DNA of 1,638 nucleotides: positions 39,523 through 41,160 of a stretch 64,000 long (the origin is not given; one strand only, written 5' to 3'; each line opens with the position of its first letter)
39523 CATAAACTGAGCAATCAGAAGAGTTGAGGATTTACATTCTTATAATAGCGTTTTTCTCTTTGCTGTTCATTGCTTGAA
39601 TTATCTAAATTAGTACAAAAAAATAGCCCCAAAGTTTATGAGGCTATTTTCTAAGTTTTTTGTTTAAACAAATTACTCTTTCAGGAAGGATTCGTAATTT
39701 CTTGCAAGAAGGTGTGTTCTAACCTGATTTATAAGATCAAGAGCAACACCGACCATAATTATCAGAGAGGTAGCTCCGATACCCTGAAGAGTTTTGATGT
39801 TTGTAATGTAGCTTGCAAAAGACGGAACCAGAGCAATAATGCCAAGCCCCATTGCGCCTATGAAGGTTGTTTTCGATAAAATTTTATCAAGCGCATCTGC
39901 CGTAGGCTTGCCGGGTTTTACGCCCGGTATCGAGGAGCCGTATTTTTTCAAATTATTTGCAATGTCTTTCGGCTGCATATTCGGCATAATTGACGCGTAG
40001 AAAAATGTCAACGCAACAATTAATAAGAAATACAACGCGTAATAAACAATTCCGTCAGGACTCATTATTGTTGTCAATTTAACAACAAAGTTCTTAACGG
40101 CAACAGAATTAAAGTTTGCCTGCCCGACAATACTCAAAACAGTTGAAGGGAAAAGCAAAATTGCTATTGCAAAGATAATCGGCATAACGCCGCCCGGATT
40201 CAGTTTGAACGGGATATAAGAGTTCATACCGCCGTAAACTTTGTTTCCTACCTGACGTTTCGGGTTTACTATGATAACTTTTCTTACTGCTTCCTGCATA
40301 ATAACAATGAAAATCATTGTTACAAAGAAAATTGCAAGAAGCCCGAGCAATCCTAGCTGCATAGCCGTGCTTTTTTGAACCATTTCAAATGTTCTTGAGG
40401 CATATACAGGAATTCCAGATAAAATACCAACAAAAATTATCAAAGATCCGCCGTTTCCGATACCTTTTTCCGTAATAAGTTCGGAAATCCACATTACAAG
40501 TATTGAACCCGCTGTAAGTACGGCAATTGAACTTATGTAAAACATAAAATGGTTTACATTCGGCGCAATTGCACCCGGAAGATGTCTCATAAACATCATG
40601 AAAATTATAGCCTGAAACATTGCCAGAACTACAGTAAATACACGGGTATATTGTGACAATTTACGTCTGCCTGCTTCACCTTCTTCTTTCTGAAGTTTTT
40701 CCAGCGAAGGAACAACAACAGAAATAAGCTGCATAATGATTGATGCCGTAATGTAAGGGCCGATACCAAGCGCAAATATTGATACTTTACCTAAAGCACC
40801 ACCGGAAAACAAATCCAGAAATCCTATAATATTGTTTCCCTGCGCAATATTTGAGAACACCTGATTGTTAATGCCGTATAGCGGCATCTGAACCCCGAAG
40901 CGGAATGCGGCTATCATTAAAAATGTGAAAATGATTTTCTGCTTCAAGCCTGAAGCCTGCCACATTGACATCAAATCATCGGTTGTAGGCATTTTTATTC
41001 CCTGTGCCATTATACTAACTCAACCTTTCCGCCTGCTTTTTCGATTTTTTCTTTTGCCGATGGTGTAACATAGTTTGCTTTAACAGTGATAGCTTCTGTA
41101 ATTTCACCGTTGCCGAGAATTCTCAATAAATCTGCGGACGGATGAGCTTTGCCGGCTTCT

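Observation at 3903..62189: Shared non-canonical promoter motif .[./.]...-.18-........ links seven scattered transcription units encoding orphan low-complexity proteins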

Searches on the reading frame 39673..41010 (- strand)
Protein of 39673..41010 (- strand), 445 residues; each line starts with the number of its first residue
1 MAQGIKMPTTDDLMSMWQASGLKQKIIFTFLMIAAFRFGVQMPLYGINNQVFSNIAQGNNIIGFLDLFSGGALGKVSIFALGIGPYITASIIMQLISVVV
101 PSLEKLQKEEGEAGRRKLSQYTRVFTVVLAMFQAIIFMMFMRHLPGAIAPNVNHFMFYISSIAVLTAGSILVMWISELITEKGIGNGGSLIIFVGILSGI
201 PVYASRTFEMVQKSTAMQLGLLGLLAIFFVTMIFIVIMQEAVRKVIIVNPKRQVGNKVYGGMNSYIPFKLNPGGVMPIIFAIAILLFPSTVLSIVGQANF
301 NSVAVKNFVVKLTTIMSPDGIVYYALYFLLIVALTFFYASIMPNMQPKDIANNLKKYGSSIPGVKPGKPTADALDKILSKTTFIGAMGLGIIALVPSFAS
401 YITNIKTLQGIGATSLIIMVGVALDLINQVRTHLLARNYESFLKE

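Call 10: list_cluster_members(proteins=[window:39673-41010:-, window:13404-14669:+, window:8777-10567:-, window:23217-24131:-, window:32478-33338:-, window:51796-52317:-, window:62219-62581:+, window:35626-37674:-, window:10715-11551:-, window:22298-23179:-])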
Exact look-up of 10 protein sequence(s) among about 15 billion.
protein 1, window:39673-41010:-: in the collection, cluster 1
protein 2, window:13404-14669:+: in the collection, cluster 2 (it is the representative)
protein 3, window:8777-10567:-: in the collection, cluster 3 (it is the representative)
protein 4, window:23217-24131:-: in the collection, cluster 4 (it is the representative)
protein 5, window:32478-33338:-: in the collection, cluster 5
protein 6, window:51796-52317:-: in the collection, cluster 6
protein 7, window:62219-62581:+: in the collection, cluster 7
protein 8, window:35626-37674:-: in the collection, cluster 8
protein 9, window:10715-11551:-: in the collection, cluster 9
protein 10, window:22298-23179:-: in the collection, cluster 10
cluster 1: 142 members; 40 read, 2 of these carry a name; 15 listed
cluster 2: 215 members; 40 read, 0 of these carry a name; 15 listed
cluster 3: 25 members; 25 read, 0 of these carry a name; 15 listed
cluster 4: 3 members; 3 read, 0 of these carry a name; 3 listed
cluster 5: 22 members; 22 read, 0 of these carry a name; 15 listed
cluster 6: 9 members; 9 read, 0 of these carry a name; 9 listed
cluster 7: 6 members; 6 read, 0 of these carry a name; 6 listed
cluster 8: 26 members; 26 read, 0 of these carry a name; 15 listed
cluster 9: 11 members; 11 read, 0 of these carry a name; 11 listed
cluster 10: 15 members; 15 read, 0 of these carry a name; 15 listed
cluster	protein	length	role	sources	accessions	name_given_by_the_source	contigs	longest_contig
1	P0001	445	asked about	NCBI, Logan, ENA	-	-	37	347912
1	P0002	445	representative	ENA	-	-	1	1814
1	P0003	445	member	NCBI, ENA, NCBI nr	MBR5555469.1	preprotein translocase subunit SecY [bacterium]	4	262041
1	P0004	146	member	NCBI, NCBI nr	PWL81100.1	50S ribosomal protein L15 [Candidatus Gastranaerophilales bacterium] | MAG: 50S ribosomal protein L15 [Candidatus Gastranaerophilales bacterium]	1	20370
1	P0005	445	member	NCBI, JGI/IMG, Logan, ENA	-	-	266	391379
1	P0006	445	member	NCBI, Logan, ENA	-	-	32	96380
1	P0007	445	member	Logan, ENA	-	-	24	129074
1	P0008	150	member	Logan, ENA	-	-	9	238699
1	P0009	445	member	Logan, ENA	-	-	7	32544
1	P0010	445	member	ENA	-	-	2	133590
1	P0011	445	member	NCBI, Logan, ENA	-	-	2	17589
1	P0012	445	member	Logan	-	-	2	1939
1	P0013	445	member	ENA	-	-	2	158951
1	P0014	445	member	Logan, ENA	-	-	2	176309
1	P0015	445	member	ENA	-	-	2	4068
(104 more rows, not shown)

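Call 22: find_related_loci(query=A2, collection=genome_contigs, flank=10000)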
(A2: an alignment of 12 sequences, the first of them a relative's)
Query A2 (596 aa) in genome_contigs; peptide patterns used: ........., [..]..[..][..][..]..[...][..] (x = any residue, [..] = any of these).
50 stretches matched a pattern; 13 encode a relative of the query (tblastn E <= 1e-3); 13 distinct loci.
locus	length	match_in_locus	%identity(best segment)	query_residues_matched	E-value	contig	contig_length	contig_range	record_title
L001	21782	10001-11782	67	1-596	0e+0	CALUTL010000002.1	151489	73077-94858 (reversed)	MAG: Candidatus Gastranaerophilales bacterium isolate BRZ_QG__bin103 genome assembly, contig: BRZ_QG__NODE_60_length_151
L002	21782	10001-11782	65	1-596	0e+0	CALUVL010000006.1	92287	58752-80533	MAG: Candidatus Gastranaerophilales bacterium isolate BRZ_L__bin59 genome assembly, contig: BRZ_L__NODE_658_length_92287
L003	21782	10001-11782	68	1-596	0e+0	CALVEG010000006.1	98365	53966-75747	MAG: Candidatus Gastranaerophilales bacterium isolate BRZ_FD__bin57 genome assembly, contig: BRZ_FD__NODE_327_length_983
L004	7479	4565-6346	64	1-596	0e+0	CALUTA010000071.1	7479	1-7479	MAG: Candidatus Gastranaerophilales bacterium isolate BRZ_IV__bin51 genome assembly, contig: BRZ_IV__NODE_8614_length_74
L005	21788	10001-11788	68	1-595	0e+0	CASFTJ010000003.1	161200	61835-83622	uncultured bacterium isolate O54_L4_305305_idba_bin.125 genome assembly, contig: O54_L4_305305_idba_bin.125.fa_scaffold_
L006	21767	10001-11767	65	1-596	0e+0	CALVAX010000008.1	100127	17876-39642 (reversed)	MAG: Candidatus Gastranaerophilales bacterium isolate BRZ_LP__bin52 genome assembly, contig: BRZ_LP__NODE_281_length_100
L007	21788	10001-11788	53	1-595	4e-170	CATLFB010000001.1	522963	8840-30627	MAG TPA_asm: uncultured Candidatus Melainabacteria bacterium isolate MGG09899_1680015468 genome assembly, contig: ERR319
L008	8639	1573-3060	41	1-589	5e-110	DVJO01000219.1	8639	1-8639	MAG TPA_asm: Candidatus Scatenecus faecavium isolate CHK152-2994 CHK152__C298697_L8639_ERR2241935, whole genome shotgun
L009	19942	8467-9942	39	1-589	1e-105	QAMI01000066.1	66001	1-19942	MAG: Candidatus Gastranaerophilales bacterium isolate CIM:MAG 683 contig_1842, whole genome shotgun sequence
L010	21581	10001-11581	45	7-594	8e-94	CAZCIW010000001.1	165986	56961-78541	MAG TPA_asm: uncultured Muribaculaceae bacterium isolate SRP225648_co1_241 genome assembly, contig: NODE_46_length_16598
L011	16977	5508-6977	36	1-596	2e-77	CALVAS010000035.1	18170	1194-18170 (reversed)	MAG: Candidatus Gastranaerophilales bacterium isolate BRZ_DS__bin36 genome assembly, contig: BRZ_DS__NODE_4004_length_18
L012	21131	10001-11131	29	1-464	3e-34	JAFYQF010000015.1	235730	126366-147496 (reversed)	Bacterium isolate RGIG7322 Water_buffalos_Cecum-4__c531548, whole genome shotgun sequence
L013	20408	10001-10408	41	271-411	8e-12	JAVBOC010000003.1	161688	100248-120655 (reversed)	MAG: Candidatus Gastranaerophilaceae bacterium isolate EPI_MAG_00098 c_000012706347, whole genome shotgun sequence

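Call 51: search_solved_structures(query=A1, max_evalue=1)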
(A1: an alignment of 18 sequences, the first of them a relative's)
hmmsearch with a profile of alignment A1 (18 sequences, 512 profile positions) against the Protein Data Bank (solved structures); distinct sequences matched with E-value up to 1: 3.
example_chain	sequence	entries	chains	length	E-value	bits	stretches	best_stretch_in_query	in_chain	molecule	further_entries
6qw6_X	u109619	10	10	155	0.17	13.7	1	431-500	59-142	U4/U6.U5 small nuclear ribonucleoprotein 27 kDa protein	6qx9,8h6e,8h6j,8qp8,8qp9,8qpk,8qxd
6eri_BT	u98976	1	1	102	0.78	11.6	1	107-178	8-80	30S ribosomal protein S20, chloroplastic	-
3ejj_A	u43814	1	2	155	0.84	11.4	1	77-160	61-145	Colony stimulating factor-1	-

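Call 76: predict_structure(alignment_id=A1)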
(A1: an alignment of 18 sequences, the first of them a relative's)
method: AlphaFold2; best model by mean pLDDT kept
length: 596 residues; sequences in the alignment: 18
mean_pLDDT: 61.6   pTM: 0.43
mean pLDDT of the five models: 61.6, 61.6, 59.6, 51.4, 49.9
residues with pLDDT >= 90: 18; 70-90: 218; 50-70: 190; < 50: 170
segments of 3 or more residues with pLDDT < 50: 1-5, 47-58, 276-285, 361-375, 472-596
pLDDT, mean of each block of 10 residues (from residue 1): 49 78 64 60 53 44 59 63 66 72 76 90 88 90 91 87 84 83 82 86 80 83 79 66 64 61 63 50 50 66 79 76 70 65 59 53 40 50 63 63 73 78 79 81 66 80 69 44 29 28 31 32 31 30 38 39 33 28 28 25
secondary structure, 60 per line:
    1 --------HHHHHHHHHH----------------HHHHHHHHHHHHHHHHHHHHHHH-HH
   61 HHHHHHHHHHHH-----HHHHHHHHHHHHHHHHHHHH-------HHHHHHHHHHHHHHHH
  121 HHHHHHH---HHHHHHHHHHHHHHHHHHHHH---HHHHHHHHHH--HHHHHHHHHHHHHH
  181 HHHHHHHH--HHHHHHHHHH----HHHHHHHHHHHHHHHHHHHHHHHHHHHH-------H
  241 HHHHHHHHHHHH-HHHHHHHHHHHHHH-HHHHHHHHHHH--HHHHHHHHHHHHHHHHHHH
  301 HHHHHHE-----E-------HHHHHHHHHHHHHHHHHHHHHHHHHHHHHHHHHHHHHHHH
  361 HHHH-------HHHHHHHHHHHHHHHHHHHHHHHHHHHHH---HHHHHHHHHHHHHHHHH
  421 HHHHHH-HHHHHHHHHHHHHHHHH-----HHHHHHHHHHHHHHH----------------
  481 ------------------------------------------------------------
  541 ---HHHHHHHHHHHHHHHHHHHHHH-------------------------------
elements in order: H9-18 H35-57 H59-72 H78-97 H105-127 H131-151 H155-164 H167-188 H191-200 H205-232 H240-252 H254-267 H269-279 H282-306 H321-364 H372-400 H404-426 H428-444 H450-464 H544-565

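Call 80: fold_search(model_id=the predicted structure, library=pdb)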
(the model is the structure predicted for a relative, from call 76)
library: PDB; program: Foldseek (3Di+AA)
matches with E <= 10: 119; with E <= 0.001: 0
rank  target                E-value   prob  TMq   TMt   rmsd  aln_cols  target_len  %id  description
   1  5ayn                  1.1e+00  0.08  0.12  0.15  25.5       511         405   10  Crystal structure of a bacterial homologue of iron transporter ferroportin in outward-facing state (released 2015-11-04)
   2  6nc9                  1.1e+00  0.08  0.11  0.12  25.4       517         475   10  Lipid II flippase MurJ, outward-facing conformation (released 2019-04-17)
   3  9nu5_A                1.1e+00  0.11  0.13  0.15  25.6       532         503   11  Structure of MurJ in complex with single gene lysis protein from phage PP7 (released 2026-02-11)
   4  4tph_A                1.3e+00  0.07  0.10  0.13  29.2       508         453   11  Selectivity mechanism of a bacterial homologue of the human drug peptide transporters PepT1 and PepT2 (released 2014-07-09)
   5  3o2t                  1.4e+00  0.10  0.10  0.16  22.1       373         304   10  Crystal structure of the N-terminal domain of human Symplekin (released 2010-10-06)
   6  3o2q_D                1.5e+00  0.08  0.09  0.14  22.6       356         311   11  Crystal structure of the human symplekin-Ssu72-CTD phosphopeptide complex (released 2010-10-06)
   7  6jbj_A                1.8e+00  0.08  0.12  0.12  27.0       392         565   11  Cryo-EM structure of human lysosomal cobalamin exporter ABCD4 (released 2019-09-11)
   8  9fqr_Ib               1.9e+00  0.07  0.10  0.15  21.1       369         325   11  96-nm repeat of axonemal doublet microtubules from bovine sperm (released 2025-03-26)
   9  5h7c_A                1.9e+00  0.07  0.11  0.14  31.2       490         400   12  Crystal structure of a repeat protein with two Protein A-DHR14 repeat modules (released 2017-06-28)
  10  8cgp_A                2.3e+00  0.08  0.10  0.08  23.9       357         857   13  Insulin regulated aminopeptidase (IRAP) in complex with an allosteric aryl sulfonamide inhibitor (released 2024-01-31)
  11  6afw_A                2.3e+00  0.08  0.11  0.09  23.9       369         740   11  Proton pyrophosphatase-T228D mutant (released 2019-04-10)
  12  4u4t                  2.4e+00  0.06  0.12  0.15  25.3       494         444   10  Structure of a nitrate/nitrite antiporter NarK in nitrate-bound inward-open state (released 2015-07-15)
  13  9f63                  2.5e+00  0.11  0.14  0.18  24.6       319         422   12  Crystal structure of Saccharomyces cerevisiae pH nine-sensitive protein 1 (PNS1) (released 2024-05-15)
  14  8pnl_A                2.5e+00  0.04  0.09  0.11  27.6       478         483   14  Outward-open conformation of a Major Facilitator Superfamily (MFS) transporter MHAS2168, a homologue of Rv1410 from M. (released 2023-10-18)
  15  5lwe_B                2.6e+00  0.10  0.11  0.19  18.5       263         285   12  Crystal structure of the human CC chemokine receptor type 9 (CCR9) in complex with vercirnon (released 2016-12-07)
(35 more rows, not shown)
